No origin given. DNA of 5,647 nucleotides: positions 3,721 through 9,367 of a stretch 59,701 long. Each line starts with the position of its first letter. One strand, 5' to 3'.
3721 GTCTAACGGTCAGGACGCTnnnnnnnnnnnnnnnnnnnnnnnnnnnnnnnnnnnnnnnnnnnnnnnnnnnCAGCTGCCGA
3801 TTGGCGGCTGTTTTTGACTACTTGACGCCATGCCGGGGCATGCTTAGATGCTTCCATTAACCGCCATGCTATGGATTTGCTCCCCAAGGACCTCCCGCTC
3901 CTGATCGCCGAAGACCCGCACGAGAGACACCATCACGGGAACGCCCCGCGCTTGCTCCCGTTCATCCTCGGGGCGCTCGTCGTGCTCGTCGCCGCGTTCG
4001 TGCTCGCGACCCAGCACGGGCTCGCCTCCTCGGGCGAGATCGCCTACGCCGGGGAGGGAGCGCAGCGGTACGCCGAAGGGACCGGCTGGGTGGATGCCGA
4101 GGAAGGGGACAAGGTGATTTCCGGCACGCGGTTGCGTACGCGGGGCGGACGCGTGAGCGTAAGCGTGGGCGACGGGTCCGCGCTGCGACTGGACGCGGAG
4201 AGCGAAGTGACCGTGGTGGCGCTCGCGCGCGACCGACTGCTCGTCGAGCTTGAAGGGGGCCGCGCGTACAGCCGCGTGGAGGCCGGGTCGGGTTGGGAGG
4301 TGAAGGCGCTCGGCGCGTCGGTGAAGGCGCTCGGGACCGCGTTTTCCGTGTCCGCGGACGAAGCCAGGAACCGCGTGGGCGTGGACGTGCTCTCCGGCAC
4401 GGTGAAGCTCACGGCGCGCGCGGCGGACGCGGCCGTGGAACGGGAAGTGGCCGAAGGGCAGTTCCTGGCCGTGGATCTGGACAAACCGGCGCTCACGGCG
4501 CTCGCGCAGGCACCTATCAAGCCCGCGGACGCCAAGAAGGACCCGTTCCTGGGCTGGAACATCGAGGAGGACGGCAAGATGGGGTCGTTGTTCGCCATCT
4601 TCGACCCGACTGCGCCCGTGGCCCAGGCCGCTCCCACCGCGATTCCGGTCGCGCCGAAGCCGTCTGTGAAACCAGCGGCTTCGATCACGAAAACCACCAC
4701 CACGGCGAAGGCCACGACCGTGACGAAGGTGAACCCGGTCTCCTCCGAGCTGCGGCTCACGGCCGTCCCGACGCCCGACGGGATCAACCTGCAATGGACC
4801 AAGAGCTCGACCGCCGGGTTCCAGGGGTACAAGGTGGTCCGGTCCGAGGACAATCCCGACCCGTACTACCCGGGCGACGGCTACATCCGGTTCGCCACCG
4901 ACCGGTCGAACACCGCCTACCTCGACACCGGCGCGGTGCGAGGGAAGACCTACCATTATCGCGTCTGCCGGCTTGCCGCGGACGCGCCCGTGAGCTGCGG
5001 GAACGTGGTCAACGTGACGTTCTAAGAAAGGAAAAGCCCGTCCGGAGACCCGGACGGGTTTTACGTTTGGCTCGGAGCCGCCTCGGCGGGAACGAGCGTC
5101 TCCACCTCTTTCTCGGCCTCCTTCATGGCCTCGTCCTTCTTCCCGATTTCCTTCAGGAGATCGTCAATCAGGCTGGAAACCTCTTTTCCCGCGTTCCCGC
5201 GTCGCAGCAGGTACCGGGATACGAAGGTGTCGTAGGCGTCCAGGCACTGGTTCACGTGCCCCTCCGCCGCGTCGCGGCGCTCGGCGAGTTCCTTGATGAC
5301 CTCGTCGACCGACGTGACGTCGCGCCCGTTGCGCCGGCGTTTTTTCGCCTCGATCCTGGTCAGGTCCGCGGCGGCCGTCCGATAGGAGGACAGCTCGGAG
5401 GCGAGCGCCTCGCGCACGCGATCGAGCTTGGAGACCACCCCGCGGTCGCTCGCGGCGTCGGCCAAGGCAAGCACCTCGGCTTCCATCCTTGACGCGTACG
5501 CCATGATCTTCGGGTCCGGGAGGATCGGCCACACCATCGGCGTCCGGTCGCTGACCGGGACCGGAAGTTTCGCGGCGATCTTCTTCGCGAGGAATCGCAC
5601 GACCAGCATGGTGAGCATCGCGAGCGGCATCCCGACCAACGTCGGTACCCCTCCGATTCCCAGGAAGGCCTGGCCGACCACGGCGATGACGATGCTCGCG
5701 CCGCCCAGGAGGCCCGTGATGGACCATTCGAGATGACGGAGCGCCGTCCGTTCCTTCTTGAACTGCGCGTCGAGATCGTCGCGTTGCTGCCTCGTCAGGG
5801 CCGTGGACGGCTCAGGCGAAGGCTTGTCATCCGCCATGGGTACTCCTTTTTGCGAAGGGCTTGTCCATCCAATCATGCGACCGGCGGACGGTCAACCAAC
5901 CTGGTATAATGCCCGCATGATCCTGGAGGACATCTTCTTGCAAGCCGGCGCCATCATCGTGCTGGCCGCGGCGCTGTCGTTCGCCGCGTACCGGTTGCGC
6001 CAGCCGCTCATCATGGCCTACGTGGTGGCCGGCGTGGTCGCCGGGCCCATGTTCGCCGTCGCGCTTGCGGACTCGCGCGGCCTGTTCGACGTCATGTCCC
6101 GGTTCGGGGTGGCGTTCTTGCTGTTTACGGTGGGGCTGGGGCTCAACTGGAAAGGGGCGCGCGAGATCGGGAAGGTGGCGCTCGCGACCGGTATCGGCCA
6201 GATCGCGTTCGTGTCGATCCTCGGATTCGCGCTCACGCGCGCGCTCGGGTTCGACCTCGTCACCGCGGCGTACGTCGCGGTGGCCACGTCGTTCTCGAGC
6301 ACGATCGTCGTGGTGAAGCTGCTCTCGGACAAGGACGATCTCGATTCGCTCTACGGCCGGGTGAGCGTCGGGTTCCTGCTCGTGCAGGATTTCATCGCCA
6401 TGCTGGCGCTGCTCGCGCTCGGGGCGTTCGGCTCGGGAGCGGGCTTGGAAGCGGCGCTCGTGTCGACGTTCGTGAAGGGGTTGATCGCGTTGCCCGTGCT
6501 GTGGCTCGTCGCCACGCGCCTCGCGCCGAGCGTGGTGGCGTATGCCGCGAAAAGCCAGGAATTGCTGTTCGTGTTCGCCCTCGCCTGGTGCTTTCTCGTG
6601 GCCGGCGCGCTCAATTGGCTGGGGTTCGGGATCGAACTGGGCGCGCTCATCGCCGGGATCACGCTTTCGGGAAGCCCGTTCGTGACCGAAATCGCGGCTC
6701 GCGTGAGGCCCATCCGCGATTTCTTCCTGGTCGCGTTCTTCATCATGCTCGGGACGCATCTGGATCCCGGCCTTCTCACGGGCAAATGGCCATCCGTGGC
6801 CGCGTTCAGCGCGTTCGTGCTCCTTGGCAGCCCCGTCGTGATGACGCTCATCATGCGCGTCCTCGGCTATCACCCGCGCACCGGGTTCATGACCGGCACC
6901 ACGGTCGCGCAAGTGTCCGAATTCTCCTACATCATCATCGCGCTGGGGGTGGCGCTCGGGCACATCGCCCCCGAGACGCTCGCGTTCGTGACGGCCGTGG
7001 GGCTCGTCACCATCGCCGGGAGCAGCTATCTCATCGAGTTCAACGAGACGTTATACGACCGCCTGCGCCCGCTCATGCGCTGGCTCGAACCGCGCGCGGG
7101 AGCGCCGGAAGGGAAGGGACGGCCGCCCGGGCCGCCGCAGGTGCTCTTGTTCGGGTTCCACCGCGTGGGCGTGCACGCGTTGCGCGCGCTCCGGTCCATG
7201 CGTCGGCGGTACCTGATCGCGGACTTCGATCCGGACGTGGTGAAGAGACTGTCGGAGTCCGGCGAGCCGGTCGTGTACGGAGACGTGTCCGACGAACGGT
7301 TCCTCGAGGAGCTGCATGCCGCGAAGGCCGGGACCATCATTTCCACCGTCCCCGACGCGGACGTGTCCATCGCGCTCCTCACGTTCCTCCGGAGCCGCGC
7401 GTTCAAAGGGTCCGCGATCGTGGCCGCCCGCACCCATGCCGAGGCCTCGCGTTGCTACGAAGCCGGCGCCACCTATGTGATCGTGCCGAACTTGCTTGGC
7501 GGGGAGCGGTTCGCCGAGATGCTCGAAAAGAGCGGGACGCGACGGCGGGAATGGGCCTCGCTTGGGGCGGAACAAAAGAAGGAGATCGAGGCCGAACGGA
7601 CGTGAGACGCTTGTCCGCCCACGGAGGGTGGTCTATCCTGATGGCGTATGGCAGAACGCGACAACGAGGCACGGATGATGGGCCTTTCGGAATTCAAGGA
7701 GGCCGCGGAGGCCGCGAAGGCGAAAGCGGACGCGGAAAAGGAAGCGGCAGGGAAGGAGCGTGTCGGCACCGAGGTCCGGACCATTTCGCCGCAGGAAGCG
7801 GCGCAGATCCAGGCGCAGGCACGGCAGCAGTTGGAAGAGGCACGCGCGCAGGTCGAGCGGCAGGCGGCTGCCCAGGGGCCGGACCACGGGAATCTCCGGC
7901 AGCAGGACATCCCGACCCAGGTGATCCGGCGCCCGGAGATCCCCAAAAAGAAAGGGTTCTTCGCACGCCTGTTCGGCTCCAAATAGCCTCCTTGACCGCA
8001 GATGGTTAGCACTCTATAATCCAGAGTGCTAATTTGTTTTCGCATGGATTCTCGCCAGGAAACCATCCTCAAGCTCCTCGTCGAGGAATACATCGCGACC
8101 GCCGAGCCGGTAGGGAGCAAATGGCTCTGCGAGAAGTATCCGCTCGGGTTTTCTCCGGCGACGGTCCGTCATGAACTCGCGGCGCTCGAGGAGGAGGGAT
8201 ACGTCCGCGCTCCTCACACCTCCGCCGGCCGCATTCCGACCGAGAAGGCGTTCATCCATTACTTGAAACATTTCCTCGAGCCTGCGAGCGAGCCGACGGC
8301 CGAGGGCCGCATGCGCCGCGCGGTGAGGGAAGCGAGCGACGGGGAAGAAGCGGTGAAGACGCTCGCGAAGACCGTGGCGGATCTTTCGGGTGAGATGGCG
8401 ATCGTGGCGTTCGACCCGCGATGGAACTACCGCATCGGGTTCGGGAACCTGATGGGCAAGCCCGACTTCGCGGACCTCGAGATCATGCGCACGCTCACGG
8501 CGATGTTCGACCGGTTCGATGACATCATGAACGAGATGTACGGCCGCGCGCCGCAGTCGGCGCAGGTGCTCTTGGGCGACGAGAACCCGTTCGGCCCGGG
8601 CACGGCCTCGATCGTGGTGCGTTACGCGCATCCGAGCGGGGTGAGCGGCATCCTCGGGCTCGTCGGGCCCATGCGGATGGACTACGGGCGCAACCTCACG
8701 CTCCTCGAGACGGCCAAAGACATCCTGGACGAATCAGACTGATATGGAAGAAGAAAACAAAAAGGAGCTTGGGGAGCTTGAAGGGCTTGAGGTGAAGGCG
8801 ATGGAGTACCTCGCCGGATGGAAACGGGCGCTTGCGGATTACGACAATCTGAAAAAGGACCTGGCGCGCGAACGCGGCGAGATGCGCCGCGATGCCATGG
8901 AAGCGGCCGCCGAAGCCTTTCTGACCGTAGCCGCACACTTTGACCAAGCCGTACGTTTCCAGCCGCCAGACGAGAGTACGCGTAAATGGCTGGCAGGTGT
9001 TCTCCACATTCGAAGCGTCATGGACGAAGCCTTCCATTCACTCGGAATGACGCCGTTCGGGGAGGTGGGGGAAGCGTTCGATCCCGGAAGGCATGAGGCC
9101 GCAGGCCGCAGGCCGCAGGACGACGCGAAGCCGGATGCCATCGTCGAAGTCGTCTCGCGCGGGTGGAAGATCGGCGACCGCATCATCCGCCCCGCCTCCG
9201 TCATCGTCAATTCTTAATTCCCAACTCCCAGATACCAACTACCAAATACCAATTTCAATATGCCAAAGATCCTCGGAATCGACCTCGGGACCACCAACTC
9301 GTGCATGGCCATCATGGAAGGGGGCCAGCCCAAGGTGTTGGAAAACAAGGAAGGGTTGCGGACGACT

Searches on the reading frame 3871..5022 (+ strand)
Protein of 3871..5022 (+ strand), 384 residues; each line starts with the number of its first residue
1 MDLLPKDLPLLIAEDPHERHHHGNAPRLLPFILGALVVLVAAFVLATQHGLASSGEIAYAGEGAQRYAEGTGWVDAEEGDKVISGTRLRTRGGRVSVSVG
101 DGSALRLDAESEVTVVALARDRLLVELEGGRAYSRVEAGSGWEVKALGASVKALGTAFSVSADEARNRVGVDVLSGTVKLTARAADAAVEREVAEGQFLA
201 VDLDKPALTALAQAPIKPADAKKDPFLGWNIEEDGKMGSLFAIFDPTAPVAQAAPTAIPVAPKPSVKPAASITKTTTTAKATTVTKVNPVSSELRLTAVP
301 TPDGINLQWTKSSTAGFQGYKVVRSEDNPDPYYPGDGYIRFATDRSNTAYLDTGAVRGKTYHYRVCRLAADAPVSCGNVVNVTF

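Call 32: find_encoding_contigs(protein=window:3871-5022:+, flank=10000, max_places=3)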
Protein window:3871-5022:+ (384 aa): 4 contigs read that carry it; 3 places shown.
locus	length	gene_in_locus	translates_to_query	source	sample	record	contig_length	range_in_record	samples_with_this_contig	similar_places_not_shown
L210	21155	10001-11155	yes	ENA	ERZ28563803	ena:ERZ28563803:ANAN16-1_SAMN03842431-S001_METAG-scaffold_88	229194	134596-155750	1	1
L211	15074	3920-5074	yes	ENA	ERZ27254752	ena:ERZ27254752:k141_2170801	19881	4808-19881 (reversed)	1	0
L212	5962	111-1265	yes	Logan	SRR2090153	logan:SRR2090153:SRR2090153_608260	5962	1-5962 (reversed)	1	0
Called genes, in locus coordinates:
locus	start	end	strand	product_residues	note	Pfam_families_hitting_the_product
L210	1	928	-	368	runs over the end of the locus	-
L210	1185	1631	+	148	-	PF13785:DUF4178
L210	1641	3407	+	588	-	PF03717:PBP_dimer, PF00905:Transpeptidase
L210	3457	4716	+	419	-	PF08245:Mur_ligase_M, PF02875:Mur_ligase_C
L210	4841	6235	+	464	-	-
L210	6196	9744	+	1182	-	PF19077:Big_13, PF13205:Big_5, PF01471:PG_binding_1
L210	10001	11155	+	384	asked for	PF04773:FecR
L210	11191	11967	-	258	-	-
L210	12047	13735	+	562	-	PF00999:Na_H_Exchanger, PF02254:TrkA_N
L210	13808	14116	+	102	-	-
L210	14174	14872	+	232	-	PF01628:HrcA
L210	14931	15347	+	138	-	PF01025:GrpE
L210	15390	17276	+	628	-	PF00012:HSP70, PF06723:MreB_Mbl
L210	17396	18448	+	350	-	PF00226:DnaJ, PF01556:DnaJ_C, PF00684:DnaJ_CXXCXGXG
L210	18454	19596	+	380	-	PF01702:TGT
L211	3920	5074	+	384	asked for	PF04773:FecR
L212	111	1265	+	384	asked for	PF04773:FecR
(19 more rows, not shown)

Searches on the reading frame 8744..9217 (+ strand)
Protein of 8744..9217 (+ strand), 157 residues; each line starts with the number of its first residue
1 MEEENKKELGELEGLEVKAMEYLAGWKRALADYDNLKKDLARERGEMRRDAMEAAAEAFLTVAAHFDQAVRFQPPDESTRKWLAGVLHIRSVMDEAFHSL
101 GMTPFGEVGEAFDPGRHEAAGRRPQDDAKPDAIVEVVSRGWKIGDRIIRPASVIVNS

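Call 9: search_protein_families(library=pfam, proteins=[window:8744-9217:+])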
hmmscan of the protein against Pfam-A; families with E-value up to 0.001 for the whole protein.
window:8744-9217:+ (157 aa): 1 family
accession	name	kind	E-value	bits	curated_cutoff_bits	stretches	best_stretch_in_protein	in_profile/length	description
PF01025.24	GrpE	-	2e-34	119.1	25.8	1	3-156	11-164/165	GrpE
